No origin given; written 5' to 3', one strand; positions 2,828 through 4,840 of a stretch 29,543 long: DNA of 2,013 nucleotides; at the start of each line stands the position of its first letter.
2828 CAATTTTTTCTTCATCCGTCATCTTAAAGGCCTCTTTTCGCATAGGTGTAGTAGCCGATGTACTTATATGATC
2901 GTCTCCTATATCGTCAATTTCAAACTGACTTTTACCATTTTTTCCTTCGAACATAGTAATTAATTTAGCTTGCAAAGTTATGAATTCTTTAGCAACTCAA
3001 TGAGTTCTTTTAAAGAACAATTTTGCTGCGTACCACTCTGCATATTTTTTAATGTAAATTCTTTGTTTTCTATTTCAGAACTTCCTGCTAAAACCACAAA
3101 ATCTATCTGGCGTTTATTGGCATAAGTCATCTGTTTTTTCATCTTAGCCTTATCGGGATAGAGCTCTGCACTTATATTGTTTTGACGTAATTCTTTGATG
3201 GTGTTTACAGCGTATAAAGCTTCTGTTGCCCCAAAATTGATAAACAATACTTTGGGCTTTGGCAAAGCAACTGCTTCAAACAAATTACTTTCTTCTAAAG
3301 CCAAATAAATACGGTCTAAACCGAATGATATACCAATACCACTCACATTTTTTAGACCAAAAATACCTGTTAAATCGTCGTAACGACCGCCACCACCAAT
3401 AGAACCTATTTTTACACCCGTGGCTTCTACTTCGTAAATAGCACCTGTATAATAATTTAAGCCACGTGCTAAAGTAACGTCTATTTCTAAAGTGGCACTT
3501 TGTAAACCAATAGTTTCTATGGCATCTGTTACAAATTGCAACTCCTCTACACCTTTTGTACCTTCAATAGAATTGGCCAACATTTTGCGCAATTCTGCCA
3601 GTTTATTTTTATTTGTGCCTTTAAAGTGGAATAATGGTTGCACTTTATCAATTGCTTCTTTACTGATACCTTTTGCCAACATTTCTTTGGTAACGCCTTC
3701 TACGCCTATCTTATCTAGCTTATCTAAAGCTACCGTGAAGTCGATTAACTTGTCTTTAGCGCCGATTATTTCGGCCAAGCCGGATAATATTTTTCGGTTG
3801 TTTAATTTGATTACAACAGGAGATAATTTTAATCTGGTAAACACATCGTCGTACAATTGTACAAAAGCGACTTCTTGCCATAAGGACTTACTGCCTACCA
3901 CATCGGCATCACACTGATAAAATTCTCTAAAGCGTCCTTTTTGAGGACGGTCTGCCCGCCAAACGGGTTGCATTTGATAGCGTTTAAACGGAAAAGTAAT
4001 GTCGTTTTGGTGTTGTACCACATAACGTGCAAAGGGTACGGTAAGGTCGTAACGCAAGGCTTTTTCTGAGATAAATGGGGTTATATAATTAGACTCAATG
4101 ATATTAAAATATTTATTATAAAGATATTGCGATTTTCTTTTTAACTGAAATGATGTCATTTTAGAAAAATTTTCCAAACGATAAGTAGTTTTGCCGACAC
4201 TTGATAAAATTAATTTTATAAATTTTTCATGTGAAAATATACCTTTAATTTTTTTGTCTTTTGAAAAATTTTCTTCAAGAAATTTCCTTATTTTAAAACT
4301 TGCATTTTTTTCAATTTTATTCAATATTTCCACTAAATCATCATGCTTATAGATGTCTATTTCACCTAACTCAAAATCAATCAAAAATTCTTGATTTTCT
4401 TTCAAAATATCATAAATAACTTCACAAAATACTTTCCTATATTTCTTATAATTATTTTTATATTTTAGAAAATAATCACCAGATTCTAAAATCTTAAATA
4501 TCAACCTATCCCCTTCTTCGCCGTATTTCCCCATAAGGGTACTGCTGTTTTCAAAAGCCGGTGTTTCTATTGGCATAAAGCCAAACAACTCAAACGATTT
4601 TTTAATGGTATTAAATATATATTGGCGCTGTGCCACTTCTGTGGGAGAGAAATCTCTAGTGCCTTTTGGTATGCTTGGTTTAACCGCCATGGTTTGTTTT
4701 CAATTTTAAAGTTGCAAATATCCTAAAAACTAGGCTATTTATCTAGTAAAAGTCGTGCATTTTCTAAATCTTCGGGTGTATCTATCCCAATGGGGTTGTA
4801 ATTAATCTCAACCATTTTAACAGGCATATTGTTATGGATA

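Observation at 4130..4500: HisRS carries an extremely AT-rich in-frame insertion of about 115 aa between motif 1 and the HisA / motif 2 catalytic elements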

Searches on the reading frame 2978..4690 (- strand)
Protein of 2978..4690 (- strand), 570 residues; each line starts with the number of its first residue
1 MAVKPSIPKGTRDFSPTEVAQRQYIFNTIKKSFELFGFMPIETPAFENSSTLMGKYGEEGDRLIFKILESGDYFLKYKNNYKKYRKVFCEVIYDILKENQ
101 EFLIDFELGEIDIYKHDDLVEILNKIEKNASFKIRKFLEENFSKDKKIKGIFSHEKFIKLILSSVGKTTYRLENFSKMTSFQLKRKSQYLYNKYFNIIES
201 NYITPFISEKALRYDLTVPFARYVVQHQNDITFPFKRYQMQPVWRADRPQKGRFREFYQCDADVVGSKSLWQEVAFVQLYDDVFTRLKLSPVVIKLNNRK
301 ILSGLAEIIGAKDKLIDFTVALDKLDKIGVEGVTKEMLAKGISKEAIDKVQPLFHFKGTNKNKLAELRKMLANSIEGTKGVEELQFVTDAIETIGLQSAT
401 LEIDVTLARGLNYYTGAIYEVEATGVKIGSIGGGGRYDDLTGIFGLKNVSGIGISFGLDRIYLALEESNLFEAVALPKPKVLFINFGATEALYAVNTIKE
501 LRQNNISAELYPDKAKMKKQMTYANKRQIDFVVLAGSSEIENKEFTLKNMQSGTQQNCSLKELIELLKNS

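Call 3: search_protein_families(library=pfam, proteins=[window:2978-4690:-], max_evalue=0.1)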
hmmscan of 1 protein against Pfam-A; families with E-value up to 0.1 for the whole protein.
window:2978-4690:- (570 aa): 4 families
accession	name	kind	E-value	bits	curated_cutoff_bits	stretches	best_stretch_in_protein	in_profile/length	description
PF13393.11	tRNA-synt_His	-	2.7e-35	122.5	25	2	211-461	66-308/308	Histidyl-tRNA synthetase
PF03129.25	HGTP_anticodon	-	1.9e-13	50.8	21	1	492-569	16-93/94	Anticodon binding domain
PF12745.12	HGTP_anticodon2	-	0.00021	21.3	24.4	1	493-569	21-102/261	Anticodon binding domain of tRNAs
PF00152.25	tRNA-synt_2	-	0.0076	15.8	25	0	237-264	94-121/308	tRNA synthetases class II (D, K and N)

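Call 4: search_protein_families(library=ncbifam, proteins=[window:2978-4690:-], max_evalue=0.01)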
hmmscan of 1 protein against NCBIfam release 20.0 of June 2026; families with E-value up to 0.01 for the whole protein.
window:2978-4690:- (570 aa): 21 families
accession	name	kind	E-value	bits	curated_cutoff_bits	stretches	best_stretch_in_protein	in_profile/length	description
TIGR00442.1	hisS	equivalog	2e-113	379.5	286.75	2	208-559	71-405/406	histidine--tRNA ligase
NF009085.0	PRK12420.1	equivalog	1.3e-85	288.3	540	2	210-565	76-424/426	histidine--tRNA ligase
TIGR00443.1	hisZ_biosyn_reg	equivalog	2.1e-46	158.5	271.65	2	211-466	64-313/314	ATP phosphoribosyltransferase regulatory subunit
NF008941.0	PRK12292.2-4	equivalog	5e-32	111.3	447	2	212-505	78-357/393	ATP phosphoribosyltransferase regulatory subunit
NF008940.0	PRK12292.2-3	equivalog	8.6e-32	110.4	450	2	211-533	73-389/404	ATP phosphoribosyltransferase regulatory subunit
NF008936.0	PRK12292.1-3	equivalog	5.6e-28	97.9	492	1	211-540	76-396/406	ATP phosphoribosyltransferase regulatory subunit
NF008942.0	PRK12292.2-5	equivalog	2.5e-27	95.5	643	2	211-565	81-425/434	ATP phosphoribosyltransferase regulatory subunit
NF008945.0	PRK12292.3-3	equivalog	3.3e-15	56.1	409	1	211-536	66-359/368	ATP phosphoribosyltransferase regulatory subunit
NF008939.0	PRK12292.2-1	equivalog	3.7e-15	55.5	335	1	198-525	56-383/391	ATP phosphoribosyltransferase regulatory subunit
NF008943.0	PRK12292.3-1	equivalog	6.5e-15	55.1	690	2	210-464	89-329/403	ATP phosphoribosyltransferase regulatory subunit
NF008953.0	PRK12295.1-6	equivalog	1e-14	54.3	384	1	339-464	250-378/384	ATP phosphoribosyltransferase regulatory subunit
NF008935.0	PRK12292.1-1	equivalog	9.6e-14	51.1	350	1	245-477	109-329/382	ATP phosphoribosyltransferase regulatory subunit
NF008951.0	PRK12295.1-4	equivalog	2.9e-12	46.1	364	1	381-465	286-370/374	ATP phosphoribosyltransferase regulatory subunit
NF009086.0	PRK12421.1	equivalog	5.9e-12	45.2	318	1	253-504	120-354/389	ATP phosphoribosyltransferase regulatory subunit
NF008952.0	PRK12295.1-5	equivalog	1.4e-11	44.2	360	1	330-445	221-338/363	ATP phosphoribosyltransferase regulatory subunit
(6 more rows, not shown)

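Call 5: search_solved_structures(query=window:2978-4690:-, show_alignments=2)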
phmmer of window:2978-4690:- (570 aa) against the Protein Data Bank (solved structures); distinct sequences matched with E-value up to 0.001: 22.
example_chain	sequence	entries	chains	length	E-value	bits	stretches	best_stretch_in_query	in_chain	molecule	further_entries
6nhi_A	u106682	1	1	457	3e-162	544.4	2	201-563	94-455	Histidine--tRNA ligase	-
3net_A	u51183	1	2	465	5.1e-72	246.6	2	209-568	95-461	Histidyl-tRNA synthetase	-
4g84_A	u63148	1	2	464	8.5e-60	206.3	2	211-568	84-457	Histidine--tRNA ligase, cytoplasmic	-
4phc_A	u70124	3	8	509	1.2e-59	205.8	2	211-568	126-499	Histidine--tRNA ligase, cytoplasmic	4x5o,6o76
4g85_A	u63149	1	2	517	1.3e-59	205.7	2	211-568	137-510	Histidine-tRNA ligase, cytoplasmic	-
5w6m_A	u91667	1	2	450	2.8e-59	204.6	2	211-568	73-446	Histidine--tRNA ligase, cytoplasmic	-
1wu7_A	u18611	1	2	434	2.9e-41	145.1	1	220-567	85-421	Histidyl-tRNA synthetase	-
3hri_A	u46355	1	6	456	1.6e-36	129.5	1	201-554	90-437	Histidyl-tRNA synthetase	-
3hrk_A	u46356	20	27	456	1.2e-35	126.6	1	201-556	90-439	Histidyl-tRNA synthetase | Histidyl-tRNA synthetase, putative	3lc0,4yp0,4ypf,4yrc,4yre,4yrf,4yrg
1qe0_A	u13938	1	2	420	1.2e-27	100.2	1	404-568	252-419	Histidine--tRNA ligase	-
4rdx_A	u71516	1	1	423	1.2e-26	96.9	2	395-563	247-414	Histidine--tRNA ligase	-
1adj_A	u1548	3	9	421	1.3e-26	96.8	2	396-563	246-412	HISTIDYL-TRNA SYNTHETASE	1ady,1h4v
1kmm_A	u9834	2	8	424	1.7e-17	66.7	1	401-556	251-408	HISTIDYL-TRNA SYNTHETASE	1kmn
2el9_A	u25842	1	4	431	1.9e-17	66.6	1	401-556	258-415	Histidyl-tRNA synthetase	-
1htt_A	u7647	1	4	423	2.1e-17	66.4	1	401-556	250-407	HISTIDYL-TRNA SYNTHETASE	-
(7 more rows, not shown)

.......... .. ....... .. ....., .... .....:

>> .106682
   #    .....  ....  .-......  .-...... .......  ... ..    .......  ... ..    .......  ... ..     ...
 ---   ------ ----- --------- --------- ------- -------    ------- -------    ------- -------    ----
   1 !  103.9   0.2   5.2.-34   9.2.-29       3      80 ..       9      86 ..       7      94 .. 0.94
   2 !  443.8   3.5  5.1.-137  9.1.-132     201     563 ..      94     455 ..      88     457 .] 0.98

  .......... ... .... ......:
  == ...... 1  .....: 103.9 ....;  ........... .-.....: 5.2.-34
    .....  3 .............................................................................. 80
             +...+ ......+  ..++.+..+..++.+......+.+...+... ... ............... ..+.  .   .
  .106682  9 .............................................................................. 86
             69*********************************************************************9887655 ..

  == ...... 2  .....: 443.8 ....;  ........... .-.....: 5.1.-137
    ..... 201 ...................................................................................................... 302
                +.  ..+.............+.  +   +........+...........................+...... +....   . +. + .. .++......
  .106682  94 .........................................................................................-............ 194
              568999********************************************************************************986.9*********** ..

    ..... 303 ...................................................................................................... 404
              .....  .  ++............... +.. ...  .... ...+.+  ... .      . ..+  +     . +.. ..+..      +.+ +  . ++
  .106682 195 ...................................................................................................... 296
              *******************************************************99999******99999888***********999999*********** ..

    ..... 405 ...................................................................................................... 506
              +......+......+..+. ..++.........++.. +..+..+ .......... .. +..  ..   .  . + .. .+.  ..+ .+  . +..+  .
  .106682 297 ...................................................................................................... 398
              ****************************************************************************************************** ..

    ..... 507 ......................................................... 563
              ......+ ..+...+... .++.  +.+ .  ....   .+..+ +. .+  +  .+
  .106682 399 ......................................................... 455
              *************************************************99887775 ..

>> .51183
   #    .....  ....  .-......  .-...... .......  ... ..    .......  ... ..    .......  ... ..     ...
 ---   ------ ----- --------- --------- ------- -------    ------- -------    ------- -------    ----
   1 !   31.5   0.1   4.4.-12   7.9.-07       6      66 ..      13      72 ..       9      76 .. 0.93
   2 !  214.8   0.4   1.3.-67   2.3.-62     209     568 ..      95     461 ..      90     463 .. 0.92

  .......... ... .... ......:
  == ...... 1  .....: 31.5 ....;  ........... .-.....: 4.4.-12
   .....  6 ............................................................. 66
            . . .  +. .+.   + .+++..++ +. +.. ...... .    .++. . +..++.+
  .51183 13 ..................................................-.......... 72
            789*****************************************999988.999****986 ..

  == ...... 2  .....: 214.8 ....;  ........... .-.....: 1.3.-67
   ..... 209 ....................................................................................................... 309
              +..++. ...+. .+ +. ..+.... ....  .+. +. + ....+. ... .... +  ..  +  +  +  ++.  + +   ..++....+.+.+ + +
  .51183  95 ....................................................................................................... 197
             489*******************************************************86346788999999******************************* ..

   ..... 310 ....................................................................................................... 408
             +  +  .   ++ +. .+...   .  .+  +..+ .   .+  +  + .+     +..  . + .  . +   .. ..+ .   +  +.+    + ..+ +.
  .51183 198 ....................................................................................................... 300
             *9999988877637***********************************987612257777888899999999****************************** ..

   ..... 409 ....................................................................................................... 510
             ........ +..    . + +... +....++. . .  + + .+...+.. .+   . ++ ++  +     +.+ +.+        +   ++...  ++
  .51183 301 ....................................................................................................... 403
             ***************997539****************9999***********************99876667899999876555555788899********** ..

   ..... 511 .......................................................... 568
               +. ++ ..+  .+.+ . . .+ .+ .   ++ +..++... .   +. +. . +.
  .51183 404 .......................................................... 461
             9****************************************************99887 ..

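Call 8: find_related_loci(query=window:2978-4690:-, collection=genome_contigs, flank=3000)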
Query window:2978-4690:- (570 aa) in genome_contigs; peptide patterns used: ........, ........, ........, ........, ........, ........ (x = any residue, [..] = any of these).
600 stretches matched a pattern (row limit reached: there are more); 591 encode a relative of the query (tblastn E <= 1e-3); the best 80 are kept; 80 distinct loci.
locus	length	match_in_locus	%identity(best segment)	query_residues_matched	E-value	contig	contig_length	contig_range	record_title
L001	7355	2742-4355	63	3-568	0e+0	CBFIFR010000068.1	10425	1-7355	MAG: Polaribacter sp. isolate Co_bin_736_indstr genome assembly, contig: Co_bin_736_indstr_c68, whole genome shotgun seq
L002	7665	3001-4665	58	1-570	0e+0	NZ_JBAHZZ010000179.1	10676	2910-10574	MAG: Flavicella sp. isolate bin.2 k141_321471, whole genome shotgun sequence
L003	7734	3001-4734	60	1-563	0e+0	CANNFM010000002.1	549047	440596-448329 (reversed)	uncultured Aquimarina sp. isolate 2-156.fasta genome assembly, contig: NODE_2, whole genome shotgun sequence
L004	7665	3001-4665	59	1-568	0e+0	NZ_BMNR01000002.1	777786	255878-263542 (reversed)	Yeosuana aromativorans strain JCM 12862 sequence02, whole genome shotgun sequence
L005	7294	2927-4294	76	1-569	0e+0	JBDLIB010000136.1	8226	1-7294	MAG: Bacteroidota bacterium isolate MAG010 MAG010_136, whole genome shotgun sequence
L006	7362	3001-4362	76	1-566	0e+0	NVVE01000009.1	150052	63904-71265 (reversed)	MAG: Lutibacter sp. isolate NORP71 Contig_source1383C_277, whole genome shotgun sequence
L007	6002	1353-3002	53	1-560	0e+0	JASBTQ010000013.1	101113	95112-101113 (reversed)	MAG: Allomuricauda sp. isolate BWSM_41 k141_791623, whole genome shotgun sequence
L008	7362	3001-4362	73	1-566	2e-179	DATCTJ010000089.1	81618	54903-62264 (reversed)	MAG TPA_asm: Lutibacter sp. isolate SMAG_U7328 k141_223582, whole genome shotgun sequence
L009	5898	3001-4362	72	1-566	8e-178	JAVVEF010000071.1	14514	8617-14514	MAG: Lutibacter sp. isolate TamC13-14 NODE_3476_length_14514_cov_13.017982, whole genome shotgun sequence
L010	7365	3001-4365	73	3-568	3e-175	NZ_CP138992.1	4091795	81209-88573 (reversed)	Polaribacter sp. R77954 chromosome, complete genome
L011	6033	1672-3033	71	1-568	7e-175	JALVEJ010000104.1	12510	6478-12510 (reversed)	MAG: Flavobacteriales bacterium isolate 134-614_metabat2_scaf2bin.100 134-614_scaffold_2584_c1, whole genome shotgun seq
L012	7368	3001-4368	72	1-568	5e-173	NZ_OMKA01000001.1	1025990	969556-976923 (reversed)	Aquimarina sp. Aq78 isolate Aquimarina sp. strain Aq78 assembly02, whole genome shotgun sequence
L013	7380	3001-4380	69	1-568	2e-172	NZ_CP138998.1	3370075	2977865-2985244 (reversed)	Dokdonia sp. R86516 chromosome, complete genome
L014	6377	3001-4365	70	1-569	4e-172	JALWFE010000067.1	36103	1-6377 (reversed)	MAG: Flavobacteriales bacterium isolate T11_metabat2_scaf2bin.029 T11_NODE_294_length_36103_cov_5.020792, whole genome s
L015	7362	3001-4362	71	3-568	3e-172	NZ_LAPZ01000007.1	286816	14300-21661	Tenacibaculum holothuriorum strain S2-2 contig7, whole genome shotgun sequence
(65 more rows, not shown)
